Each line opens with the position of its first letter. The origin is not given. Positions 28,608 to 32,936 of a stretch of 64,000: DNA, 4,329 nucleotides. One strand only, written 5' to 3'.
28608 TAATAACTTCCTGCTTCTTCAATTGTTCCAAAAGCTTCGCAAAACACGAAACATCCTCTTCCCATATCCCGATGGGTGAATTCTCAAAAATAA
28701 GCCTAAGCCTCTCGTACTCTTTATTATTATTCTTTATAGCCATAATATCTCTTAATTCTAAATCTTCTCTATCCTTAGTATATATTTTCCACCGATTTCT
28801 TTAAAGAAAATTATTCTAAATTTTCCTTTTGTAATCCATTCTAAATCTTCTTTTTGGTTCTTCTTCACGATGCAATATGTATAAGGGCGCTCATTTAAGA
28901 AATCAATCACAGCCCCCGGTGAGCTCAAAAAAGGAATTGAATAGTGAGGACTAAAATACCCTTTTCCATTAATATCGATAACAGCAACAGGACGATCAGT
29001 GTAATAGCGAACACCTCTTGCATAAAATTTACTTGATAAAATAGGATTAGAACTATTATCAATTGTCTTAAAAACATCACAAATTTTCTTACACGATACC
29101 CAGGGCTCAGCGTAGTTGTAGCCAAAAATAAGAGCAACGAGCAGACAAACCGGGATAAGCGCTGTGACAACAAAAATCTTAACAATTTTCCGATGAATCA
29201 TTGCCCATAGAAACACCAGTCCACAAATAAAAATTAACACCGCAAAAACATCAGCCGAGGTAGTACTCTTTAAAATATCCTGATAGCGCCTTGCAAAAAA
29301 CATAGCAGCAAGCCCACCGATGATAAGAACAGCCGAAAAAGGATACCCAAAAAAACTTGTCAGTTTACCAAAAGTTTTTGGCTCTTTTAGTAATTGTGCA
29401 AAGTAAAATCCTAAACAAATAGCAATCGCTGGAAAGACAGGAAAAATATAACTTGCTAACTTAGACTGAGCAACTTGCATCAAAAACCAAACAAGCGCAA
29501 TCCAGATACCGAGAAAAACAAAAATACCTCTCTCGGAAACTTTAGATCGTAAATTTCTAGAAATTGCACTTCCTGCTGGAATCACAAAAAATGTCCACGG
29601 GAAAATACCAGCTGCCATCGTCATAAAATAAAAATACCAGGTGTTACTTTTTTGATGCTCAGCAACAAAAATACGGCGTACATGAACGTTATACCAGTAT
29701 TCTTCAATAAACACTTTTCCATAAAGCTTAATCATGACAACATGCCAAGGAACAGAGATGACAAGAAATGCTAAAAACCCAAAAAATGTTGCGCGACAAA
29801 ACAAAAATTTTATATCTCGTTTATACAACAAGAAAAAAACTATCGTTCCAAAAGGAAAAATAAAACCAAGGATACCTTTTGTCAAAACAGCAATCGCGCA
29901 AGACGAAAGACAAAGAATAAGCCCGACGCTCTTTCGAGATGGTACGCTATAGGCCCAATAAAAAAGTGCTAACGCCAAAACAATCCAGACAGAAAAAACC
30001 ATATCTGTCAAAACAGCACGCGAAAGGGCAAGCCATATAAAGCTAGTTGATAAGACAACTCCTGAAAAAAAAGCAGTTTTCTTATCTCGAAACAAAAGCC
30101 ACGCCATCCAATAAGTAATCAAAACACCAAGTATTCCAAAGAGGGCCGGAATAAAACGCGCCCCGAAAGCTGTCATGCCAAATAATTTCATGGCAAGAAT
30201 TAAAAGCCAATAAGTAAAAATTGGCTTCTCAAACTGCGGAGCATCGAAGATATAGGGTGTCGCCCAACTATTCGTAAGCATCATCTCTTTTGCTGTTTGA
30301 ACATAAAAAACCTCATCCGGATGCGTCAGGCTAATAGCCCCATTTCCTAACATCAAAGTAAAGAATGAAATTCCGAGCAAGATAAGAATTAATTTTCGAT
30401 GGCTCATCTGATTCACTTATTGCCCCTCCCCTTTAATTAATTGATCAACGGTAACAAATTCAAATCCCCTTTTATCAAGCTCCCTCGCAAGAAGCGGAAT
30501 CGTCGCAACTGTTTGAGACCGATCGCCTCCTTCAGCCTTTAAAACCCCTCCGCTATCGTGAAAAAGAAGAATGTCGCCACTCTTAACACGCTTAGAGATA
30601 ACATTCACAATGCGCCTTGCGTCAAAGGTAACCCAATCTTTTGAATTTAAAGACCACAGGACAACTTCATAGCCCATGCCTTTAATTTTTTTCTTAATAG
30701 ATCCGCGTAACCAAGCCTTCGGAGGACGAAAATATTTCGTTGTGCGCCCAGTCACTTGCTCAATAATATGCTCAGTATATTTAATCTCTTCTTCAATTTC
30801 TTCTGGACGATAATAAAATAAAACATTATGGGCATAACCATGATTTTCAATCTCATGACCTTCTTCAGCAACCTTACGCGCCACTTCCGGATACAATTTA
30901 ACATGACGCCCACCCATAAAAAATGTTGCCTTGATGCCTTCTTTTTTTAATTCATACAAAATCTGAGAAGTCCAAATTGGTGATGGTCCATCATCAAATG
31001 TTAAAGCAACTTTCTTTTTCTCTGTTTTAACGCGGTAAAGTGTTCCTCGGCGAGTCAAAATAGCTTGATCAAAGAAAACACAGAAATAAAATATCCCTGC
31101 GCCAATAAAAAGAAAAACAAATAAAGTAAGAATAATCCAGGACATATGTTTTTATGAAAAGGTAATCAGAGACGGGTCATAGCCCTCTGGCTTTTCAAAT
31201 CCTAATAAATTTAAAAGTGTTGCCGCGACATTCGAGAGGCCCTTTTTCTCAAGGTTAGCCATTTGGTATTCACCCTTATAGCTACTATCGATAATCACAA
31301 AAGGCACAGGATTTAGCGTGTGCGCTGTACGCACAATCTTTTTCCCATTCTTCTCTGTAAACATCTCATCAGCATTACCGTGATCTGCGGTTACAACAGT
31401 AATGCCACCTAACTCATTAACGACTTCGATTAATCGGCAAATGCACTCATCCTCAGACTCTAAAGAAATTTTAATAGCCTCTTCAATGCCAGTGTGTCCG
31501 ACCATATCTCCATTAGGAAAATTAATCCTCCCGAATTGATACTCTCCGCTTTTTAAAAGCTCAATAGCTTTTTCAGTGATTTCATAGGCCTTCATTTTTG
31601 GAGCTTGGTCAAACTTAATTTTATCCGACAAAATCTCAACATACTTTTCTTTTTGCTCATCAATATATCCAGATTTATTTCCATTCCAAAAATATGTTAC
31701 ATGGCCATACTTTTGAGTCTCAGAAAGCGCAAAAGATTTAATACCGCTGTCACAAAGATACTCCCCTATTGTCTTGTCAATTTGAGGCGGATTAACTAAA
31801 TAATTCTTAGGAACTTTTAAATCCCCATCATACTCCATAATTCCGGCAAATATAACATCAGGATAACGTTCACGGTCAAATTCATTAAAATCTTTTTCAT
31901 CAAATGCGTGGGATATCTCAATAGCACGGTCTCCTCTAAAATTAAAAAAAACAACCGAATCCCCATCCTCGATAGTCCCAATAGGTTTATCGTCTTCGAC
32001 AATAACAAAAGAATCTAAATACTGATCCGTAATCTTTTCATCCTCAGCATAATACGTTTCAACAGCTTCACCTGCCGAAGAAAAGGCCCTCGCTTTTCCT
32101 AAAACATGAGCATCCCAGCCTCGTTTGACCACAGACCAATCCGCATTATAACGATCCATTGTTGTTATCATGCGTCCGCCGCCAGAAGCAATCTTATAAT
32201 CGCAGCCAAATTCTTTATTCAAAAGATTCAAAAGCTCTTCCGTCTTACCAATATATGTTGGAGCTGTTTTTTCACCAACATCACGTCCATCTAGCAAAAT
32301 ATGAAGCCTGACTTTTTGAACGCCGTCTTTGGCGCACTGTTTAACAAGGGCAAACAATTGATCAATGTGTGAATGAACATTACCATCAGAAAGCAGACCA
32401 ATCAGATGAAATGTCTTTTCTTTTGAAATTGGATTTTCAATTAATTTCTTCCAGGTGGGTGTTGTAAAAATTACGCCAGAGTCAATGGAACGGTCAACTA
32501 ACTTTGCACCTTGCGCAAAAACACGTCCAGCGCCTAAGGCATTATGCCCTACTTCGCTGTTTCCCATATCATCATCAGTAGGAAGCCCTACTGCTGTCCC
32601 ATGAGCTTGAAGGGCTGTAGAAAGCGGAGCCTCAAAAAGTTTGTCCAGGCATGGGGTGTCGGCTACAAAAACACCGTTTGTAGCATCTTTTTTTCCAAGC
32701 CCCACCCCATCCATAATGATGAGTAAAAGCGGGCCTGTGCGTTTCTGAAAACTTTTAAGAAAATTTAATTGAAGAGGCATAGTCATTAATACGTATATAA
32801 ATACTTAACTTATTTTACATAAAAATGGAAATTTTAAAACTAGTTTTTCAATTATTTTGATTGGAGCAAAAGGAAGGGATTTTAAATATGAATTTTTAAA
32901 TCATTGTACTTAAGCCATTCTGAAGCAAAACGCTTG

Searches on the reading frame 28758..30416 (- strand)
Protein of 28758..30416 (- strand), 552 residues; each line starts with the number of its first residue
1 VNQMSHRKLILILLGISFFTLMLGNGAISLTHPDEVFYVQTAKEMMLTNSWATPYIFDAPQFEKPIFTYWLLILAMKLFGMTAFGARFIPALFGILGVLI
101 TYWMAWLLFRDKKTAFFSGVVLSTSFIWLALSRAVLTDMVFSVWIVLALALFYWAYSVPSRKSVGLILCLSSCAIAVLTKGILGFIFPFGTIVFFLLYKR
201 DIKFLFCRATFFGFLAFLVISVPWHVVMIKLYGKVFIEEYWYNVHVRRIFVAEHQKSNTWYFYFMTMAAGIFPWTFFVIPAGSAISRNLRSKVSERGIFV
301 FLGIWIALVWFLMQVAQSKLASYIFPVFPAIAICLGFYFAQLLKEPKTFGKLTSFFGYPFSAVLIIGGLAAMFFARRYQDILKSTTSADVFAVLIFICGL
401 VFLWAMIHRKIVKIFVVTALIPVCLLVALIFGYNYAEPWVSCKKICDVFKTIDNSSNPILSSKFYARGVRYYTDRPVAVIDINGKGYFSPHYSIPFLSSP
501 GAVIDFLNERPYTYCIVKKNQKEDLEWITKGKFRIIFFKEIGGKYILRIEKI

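Call 41: search_protein_families(library=pfam, proteins=[window:28758-30416:-], max_evalue=0.00001)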
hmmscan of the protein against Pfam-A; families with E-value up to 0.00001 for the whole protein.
window:28758-30416:- (552 aa): 2 families
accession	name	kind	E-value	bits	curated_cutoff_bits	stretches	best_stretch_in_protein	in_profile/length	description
PF02366.24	PMT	-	1.8e-18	67.4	22.7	1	12-226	6-232/245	Dolichyl-phosphate-mannose-protein mannosyltransferase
PF13231.12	PMT_2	-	5e-10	40.3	26.1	1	64-224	2-157/160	Dolichyl-phosphate-mannose-protein mannosyltransferase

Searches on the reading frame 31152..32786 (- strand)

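Call 41: search_protein_families(library=pfam, proteins=[window:31152-32786:-], max_evalue=0.00001)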
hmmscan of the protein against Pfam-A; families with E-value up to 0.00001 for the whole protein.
window:31152-32786:- (544 aa): 2 families
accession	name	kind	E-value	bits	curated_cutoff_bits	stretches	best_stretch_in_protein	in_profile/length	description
PF01676.23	Metalloenzyme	-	3.3e-68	230.3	24.3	1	19-532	2-252/252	Metalloenzyme superfamily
PF06415.18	iPGM_N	-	1.9e-64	217.6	27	1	97-320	1-216/217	BPG-independent PGAM N-terminus (iPGM_N)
